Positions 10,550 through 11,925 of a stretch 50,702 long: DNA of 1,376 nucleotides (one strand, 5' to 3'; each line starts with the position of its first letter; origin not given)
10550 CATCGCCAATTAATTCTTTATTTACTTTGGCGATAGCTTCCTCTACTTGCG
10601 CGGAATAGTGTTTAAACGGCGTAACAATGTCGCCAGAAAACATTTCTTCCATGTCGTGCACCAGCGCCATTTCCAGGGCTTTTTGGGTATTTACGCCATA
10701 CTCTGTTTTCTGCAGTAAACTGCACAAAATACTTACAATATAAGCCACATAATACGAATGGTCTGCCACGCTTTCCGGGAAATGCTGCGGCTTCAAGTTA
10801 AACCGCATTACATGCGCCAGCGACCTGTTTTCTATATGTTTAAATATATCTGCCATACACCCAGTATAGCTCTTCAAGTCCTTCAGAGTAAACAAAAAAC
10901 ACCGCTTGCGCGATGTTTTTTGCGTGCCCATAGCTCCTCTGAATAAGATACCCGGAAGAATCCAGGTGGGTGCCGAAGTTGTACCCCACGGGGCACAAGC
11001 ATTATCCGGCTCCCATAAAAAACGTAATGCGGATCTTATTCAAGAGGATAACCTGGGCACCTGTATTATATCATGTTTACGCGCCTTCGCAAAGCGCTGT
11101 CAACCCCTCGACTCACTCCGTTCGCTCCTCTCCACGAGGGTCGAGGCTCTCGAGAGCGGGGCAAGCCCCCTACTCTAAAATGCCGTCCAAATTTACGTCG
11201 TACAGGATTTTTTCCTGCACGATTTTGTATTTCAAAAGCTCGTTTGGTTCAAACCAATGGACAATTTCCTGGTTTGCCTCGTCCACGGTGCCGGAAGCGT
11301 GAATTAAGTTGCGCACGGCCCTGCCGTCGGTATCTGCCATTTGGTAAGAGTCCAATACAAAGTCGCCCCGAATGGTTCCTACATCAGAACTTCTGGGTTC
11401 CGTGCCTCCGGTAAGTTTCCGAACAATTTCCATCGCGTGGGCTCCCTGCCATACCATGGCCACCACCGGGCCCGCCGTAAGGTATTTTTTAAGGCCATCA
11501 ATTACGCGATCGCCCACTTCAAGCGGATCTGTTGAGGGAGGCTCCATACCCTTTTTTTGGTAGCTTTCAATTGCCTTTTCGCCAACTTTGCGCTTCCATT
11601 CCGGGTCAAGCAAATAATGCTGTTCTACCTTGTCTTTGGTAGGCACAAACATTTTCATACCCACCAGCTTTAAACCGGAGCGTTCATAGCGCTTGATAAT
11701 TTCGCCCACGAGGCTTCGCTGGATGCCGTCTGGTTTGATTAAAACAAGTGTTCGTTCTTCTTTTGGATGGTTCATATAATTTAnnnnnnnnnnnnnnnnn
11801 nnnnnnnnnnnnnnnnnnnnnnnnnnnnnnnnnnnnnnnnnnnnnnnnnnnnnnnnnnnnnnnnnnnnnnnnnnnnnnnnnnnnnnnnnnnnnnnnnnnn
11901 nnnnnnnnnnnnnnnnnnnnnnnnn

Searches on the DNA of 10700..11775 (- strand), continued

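Call 44: search_with_rna_model(model_id=R1, sources=[window, L001, L002, L003, L004, L005, L006, L007, L008, L009, L010, L011, L012, L013, L014, L015, L016, L017, L018, L019, L020, L021, L022, L023, L024, L025, L026, L027, L028, L029, L030, L031, L032, L033, L034, L035, L036, L037, L038, L039, L040, L041, L042, L043, L044, L045, L046, L047, L048, L049, L050, L051, L052, L053, L054, L055, L056, L057, L058, L059, L060, L061, L062, L063, L064, L065, L066, L067, L068, L069, L070, L071, L072, L073, L074, L075, L076, L077, L078, L079, L080, L081, L082, L083, L084, L085, L086, L087, L088, L089, L090, L091, L092, L093, L094, L095, L096], max_evalue=0.01, make_alignment=true)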
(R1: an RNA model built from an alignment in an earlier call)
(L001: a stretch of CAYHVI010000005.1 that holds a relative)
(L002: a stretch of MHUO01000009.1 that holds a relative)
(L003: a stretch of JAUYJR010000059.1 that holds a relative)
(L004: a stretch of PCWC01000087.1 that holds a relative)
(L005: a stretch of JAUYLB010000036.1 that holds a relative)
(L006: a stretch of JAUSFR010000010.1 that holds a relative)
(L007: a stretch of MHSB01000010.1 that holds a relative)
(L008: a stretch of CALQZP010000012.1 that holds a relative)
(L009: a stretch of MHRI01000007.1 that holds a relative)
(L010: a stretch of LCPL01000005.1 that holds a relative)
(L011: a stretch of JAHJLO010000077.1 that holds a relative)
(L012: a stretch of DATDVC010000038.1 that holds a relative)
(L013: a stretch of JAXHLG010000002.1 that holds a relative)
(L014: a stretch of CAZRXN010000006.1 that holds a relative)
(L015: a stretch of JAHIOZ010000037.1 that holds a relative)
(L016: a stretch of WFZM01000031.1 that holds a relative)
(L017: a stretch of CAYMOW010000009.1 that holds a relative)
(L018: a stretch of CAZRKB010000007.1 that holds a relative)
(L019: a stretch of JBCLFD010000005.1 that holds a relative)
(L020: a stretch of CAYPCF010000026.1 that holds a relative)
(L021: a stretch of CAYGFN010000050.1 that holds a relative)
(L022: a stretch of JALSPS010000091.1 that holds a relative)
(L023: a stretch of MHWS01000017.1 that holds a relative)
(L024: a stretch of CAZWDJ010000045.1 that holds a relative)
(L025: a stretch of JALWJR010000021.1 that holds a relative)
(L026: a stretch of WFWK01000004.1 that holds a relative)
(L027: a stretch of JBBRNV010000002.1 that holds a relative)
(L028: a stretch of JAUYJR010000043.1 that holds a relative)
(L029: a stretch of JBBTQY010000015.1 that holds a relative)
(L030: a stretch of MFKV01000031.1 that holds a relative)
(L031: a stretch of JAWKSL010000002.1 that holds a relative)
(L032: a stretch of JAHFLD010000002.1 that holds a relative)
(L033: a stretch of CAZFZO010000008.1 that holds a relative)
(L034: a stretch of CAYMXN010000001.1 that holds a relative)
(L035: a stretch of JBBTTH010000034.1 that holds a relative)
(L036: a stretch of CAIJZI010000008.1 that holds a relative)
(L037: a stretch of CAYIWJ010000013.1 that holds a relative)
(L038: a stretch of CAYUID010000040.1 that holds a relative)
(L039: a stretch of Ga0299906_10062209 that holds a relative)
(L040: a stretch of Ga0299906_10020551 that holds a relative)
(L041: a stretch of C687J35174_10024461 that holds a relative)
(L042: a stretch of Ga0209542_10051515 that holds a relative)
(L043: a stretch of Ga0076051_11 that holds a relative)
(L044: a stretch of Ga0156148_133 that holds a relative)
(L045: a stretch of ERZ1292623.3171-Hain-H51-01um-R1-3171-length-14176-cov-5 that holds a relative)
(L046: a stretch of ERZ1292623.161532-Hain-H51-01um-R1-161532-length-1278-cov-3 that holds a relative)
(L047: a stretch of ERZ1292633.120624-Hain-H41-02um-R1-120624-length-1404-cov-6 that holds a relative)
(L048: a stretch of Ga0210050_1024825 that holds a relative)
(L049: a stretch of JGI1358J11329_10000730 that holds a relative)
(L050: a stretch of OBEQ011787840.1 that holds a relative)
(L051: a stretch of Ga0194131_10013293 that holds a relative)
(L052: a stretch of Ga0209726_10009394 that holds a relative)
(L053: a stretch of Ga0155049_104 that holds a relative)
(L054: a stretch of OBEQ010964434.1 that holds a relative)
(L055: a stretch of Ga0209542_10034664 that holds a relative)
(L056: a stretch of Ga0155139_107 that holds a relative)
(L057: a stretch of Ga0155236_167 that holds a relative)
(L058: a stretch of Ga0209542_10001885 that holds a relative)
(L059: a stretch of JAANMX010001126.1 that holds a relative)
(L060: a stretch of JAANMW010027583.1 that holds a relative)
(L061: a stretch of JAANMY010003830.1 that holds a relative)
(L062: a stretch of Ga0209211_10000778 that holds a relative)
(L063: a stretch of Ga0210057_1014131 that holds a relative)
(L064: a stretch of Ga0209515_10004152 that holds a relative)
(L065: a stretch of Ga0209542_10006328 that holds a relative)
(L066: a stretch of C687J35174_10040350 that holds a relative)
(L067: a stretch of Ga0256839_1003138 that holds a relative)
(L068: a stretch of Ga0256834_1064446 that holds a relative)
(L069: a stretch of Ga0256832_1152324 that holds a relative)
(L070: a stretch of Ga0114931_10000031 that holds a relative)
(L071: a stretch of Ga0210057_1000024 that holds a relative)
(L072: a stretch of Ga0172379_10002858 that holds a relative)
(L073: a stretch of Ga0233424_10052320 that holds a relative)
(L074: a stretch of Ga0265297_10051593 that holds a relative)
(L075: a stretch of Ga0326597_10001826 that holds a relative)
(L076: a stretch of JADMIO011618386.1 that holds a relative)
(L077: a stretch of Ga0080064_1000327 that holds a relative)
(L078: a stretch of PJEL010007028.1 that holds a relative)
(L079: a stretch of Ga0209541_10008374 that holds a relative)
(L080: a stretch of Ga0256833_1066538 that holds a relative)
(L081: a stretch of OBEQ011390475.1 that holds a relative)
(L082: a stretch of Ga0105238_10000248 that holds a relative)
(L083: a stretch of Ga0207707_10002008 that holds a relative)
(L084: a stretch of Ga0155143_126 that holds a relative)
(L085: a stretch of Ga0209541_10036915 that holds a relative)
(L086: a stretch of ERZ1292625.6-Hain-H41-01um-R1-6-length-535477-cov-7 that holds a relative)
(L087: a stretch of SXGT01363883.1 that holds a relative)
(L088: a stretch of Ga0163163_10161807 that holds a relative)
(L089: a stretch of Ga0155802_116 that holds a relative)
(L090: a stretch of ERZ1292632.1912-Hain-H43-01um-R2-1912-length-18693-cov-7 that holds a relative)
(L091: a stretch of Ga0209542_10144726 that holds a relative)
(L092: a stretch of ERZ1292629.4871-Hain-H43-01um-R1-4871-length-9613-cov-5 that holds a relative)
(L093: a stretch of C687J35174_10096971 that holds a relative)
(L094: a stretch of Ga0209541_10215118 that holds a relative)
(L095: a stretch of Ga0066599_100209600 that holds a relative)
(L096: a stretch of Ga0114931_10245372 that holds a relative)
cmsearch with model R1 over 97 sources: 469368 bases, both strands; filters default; matches with E-value up to 0.01: 61.
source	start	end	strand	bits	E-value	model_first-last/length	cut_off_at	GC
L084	2629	2747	+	122.7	5.6e-31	1-118/118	no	0.56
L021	1915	2031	+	112.4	4e-28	1-118/118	no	0.59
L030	3574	3689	+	106.6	1.7e-26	1-118/118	no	0.59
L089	2574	2689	+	106.6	1.7e-26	1-118/118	no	0.59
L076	3524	3642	+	104.3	7.5e-26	1-118/118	no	0.55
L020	3696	3806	+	101.8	3.7e-25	1-118/118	no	0.5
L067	2687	2796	+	101.3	5.3e-25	1-118/118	no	0.58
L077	2725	2839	+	100.9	6.7e-25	1-118/118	no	0.56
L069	876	987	+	97.1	7.9e-24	1-118/118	no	0.51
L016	1307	1418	+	96.4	1.2e-23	1-118/118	no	0.52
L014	3772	3888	+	91.9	2.2e-22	1-118/118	no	0.62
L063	2717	2833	+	86.7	6.4e-21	1-118/118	no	0.55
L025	3715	3826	+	81.9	1.4e-19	1-118/118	no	0.54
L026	2658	2769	+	81.9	1.4e-19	1-118/118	no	0.54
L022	996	1105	+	71.7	9.5e-17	1-118/118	no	0.47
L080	996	1105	+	71.7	9.5e-17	1-118/118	no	0.47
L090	2611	2726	+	57.8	7.3e-13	1-118/118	no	0.41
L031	3526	3639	+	49.5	1.5e-10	1-118/118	no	0.49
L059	2631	2744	+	47.9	4.4e-10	1-118/118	no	0.39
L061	2631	2744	+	47.9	4.4e-10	1-118/118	no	0.39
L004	893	1061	+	44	5.2e-09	1-118/118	no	0.38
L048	924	1092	+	44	5.2e-09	1-118/118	no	0.38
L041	2635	2744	+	43.5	7.5e-09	1-118/118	no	0.51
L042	2635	2744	+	43.5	7.5e-09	1-118/118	no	0.51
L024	2032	2146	+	43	9.8e-09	1-118/118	no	0.47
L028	418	530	+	41.7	2.4e-08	1-118/118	no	0.47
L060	933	1052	+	40.5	5e-08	1-118/118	no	0.4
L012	3626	3744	+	40.3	5.7e-08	1-118/118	no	0.39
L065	2626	2744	+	40.3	5.7e-08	1-118/118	no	0.39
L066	2626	2744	+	40.3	5.7e-08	1-118/118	no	0.39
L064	2630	2766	+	38.4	2e-07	1-118/118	no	0.45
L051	3073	3208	+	36.2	7.9e-07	1-118/118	no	0.44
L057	1581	1715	+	36.1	8.8e-07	1-118/118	no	0.43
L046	655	767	+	36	9e-07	1-118/118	no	0.53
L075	3467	3572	+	35.2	1.5e-06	1-118/118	no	0.37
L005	4813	4922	+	35.1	1.6e-06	1-118/118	no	0.49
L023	3625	3762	+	35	1.8e-06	1-118/118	no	0.39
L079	2625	2762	+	35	1.8e-06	1-118/118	no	0.39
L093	1497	1634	+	35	1.8e-06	1-118/118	no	0.39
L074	1147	1263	+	34.6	2.3e-06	1-118/118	no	0.39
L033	2044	2162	+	33.8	3.8e-06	1-118/118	no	0.46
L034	3541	3659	+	33.8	3.8e-06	1-118/118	no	0.46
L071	2826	2939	+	33.7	4.1e-06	1-118/118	no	0.43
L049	3104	3236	+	33.5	4.5e-06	1-118/118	no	0.45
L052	3133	3265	+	33.4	4.9e-06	1-118/118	no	0.46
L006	3740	3872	+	32.3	9.7e-06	1-118/118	no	0.43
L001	3635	3747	+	32.1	1.1e-05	1-118/118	no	0.48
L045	2635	2747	+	32.1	1.1e-05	1-118/118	no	0.48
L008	3698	3830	+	31.9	1.3e-05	1-118/118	no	0.44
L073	1719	1853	+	30.1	4e-05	1-118/118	no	0.46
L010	2014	2147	+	30.1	4.1e-05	1-118/118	no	0.4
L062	2042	2175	+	30.1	4.1e-05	1-118/118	no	0.4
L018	3625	3741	+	29.5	5.9e-05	1-118/118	no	0.37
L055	2730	2864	+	29.4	6.4e-05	1-118/118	no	0.42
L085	546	680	+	29.4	6.4e-05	1-118/118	no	0.42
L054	3137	3270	+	29.1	7.8e-05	1-118/118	no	0.46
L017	3694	3842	+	28.9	9e-05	1-118/118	no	0.42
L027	3664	3775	+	24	0.002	1-118/118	no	0.35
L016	1307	1418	-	23.6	0.0026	1-118/118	no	0.52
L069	876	987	-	22.5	0.0054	1-118/118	no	0.51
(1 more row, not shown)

Alignment A4: 61 matches aligned to the model, 207 columns, each read 5' to 3' on its own strand. Consensus structure (alignment columns), stored with it:
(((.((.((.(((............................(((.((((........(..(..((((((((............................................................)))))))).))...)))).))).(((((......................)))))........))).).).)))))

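Call 45: search_with_rna_model(model_id=R1, sources=[window, L001, L004, L005, L006, L008, L010, L012, L014, L016, L017, L018, L020, L021, L022, L023, L024, L025, L027, L028, L030, L031, L033, L041, L046, L049, L051, L052, L054, L055, L057, L059, L060, L063, L064, L067, L069, L071, L073, L074, L075, L076, L077, L084, L090, L007, L032, L037, L009], max_evalue=0.001, make_alignment=true, show_alignments=0)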
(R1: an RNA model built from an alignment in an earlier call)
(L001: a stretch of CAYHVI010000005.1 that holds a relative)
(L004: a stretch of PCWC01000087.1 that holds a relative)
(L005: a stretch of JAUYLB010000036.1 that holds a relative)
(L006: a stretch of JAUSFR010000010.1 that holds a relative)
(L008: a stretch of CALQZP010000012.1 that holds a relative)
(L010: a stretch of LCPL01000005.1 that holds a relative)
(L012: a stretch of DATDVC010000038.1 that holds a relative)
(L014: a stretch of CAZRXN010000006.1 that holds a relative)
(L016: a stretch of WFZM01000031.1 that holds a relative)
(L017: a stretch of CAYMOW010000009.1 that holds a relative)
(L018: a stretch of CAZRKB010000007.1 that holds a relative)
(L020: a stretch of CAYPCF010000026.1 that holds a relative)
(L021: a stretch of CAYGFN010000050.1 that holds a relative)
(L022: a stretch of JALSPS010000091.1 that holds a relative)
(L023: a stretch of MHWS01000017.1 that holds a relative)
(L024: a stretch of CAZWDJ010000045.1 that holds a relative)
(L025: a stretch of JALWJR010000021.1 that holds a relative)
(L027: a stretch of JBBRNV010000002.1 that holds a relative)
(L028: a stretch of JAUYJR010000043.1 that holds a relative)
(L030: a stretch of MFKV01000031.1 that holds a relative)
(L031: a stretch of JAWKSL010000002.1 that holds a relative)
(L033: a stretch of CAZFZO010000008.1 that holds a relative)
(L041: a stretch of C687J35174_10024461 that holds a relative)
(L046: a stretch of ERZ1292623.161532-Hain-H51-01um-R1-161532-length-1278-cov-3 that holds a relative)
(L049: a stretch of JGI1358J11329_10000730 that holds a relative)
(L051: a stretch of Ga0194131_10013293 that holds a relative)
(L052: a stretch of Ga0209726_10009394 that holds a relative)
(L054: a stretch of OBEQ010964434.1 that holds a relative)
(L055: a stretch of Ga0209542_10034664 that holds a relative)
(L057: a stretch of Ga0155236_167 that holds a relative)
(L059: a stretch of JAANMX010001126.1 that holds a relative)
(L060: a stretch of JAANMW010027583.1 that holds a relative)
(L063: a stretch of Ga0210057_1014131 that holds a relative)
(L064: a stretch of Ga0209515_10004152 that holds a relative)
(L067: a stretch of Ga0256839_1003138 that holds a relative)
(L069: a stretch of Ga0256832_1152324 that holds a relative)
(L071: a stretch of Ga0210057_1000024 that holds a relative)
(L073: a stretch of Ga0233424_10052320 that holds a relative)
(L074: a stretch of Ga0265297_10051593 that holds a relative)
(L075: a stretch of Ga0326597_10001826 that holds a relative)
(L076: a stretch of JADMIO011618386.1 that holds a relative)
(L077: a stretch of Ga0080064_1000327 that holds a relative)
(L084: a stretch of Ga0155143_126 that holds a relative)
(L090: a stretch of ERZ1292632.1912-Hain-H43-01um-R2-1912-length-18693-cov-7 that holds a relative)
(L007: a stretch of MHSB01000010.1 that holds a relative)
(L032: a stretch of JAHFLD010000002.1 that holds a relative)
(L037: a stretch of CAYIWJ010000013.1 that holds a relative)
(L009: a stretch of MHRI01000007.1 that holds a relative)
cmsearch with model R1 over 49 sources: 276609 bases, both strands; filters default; matches with E-value up to 0.001: 44.
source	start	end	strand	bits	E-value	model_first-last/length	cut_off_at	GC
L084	2629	2747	+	122.7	3.3e-31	1-118/118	no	0.56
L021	1915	2031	+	112.4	2.4e-28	1-118/118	no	0.59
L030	3574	3689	+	106.6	1e-26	1-118/118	no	0.59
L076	3524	3642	+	104.3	4.4e-26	1-118/118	no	0.55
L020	3696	3806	+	101.8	2.2e-25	1-118/118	no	0.5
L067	2687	2796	+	101.3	3.1e-25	1-118/118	no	0.58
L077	2725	2839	+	100.9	3.9e-25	1-118/118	no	0.56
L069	876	987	+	97.1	4.7e-24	1-118/118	no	0.51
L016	1307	1418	+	96.4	7e-24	1-118/118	no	0.52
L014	3772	3888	+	91.9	1.3e-22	1-118/118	no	0.62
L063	2717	2833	+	86.7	3.8e-21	1-118/118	no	0.55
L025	3715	3826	+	81.9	8.3e-20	1-118/118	no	0.54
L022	996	1105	+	71.7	5.6e-17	1-118/118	no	0.47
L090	2611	2726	+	57.8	4.3e-13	1-118/118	no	0.41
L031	3526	3639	+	49.5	9e-11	1-118/118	no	0.49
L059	2631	2744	+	47.9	2.6e-10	1-118/118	no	0.39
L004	893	1061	+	44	3.1e-09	1-118/118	no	0.38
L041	2635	2744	+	43.5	4.4e-09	1-118/118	no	0.51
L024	2032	2146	+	43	5.8e-09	1-118/118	no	0.47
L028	418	530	+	41.7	1.4e-08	1-118/118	no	0.47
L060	933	1052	+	40.5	3e-08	1-118/118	no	0.4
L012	3626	3744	+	40.3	3.4e-08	1-118/118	no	0.39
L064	2630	2766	+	38.4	1.2e-07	1-118/118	no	0.45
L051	3073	3208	+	36.2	4.7e-07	1-118/118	no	0.44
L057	1581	1715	+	36.1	5.2e-07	1-118/118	no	0.43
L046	655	767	+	36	5.3e-07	1-118/118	no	0.53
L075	3467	3572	+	35.2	8.8e-07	1-118/118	no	0.37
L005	4813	4922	+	35.1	9.5e-07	1-118/118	no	0.49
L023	3625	3762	+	35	1e-06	1-118/118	no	0.39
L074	1147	1263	+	34.6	1.3e-06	1-118/118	no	0.39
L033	2044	2162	+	33.8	2.2e-06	1-118/118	no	0.46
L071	2826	2939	+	33.7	2.4e-06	1-118/118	no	0.43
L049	3104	3236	+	33.5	2.6e-06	1-118/118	no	0.45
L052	3133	3265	+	33.4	2.9e-06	1-118/118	no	0.46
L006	3740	3872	+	32.3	5.7e-06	1-118/118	no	0.43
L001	3635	3747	+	32.1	6.7e-06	1-118/118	no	0.48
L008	3698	3830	+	31.9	7.4e-06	1-118/118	no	0.44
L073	1719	1853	+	30.1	2.4e-05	1-118/118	no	0.46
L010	2014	2147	+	30.1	2.4e-05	1-118/118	no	0.4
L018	3625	3741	+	29.5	3.5e-05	1-118/118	no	0.37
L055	2730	2864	+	29.4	3.8e-05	1-118/118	no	0.42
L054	3137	3270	+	29.1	4.6e-05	1-118/118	no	0.46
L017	3694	3842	+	28.9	5.3e-05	1-118/118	no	0.42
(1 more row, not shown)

Alignment A5: 44 matches aligned to the model, 207 columns, each read 5' to 3' on its own strand. Consensus structure (alignment columns), stored with it:
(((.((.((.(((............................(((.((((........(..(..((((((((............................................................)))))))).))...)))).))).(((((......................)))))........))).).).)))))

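Call 49: search_with_rna_model(model_id=R1, source=L097, max_evalue=10, filters=off, show_alignments=2)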
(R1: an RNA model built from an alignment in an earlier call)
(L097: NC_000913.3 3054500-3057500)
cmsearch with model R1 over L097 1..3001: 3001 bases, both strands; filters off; matches with E-value up to 10: 17.
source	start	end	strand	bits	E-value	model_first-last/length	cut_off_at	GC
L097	1553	1650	+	8.4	0.29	1-118/118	no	0.57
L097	160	196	+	7.7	0.48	1-118/118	no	0.51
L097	2077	2117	-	7.4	0.56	1-118/118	no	0.59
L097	2635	2657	-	7.2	0.64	1-118/118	no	0.7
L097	247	294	-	6.8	0.83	1-118/118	no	0.62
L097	801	830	+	6.8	0.85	1-118/118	no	0.6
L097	585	626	-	6.6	0.96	1-118/118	no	0.52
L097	798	833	-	6.3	1.2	1-118/118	no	0.58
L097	160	196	-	5.6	1.8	1-118/118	no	0.51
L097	2783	2874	-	5.1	2.5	1-118/118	no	0.6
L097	2383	2430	+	5.1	2.6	1-118/118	no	0.35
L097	246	295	+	4.3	4.2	1-118/118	no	0.6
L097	1810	1832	+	4.1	4.8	1-118/118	no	0.61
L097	2636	2656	+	4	5.2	1-118/118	no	0.67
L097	2182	2230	+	3.9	5.5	1-118/118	no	0.51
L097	1810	1832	-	3.7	6.3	1-118/118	no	0.61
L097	839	873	+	3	9.8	1-118/118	no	0.51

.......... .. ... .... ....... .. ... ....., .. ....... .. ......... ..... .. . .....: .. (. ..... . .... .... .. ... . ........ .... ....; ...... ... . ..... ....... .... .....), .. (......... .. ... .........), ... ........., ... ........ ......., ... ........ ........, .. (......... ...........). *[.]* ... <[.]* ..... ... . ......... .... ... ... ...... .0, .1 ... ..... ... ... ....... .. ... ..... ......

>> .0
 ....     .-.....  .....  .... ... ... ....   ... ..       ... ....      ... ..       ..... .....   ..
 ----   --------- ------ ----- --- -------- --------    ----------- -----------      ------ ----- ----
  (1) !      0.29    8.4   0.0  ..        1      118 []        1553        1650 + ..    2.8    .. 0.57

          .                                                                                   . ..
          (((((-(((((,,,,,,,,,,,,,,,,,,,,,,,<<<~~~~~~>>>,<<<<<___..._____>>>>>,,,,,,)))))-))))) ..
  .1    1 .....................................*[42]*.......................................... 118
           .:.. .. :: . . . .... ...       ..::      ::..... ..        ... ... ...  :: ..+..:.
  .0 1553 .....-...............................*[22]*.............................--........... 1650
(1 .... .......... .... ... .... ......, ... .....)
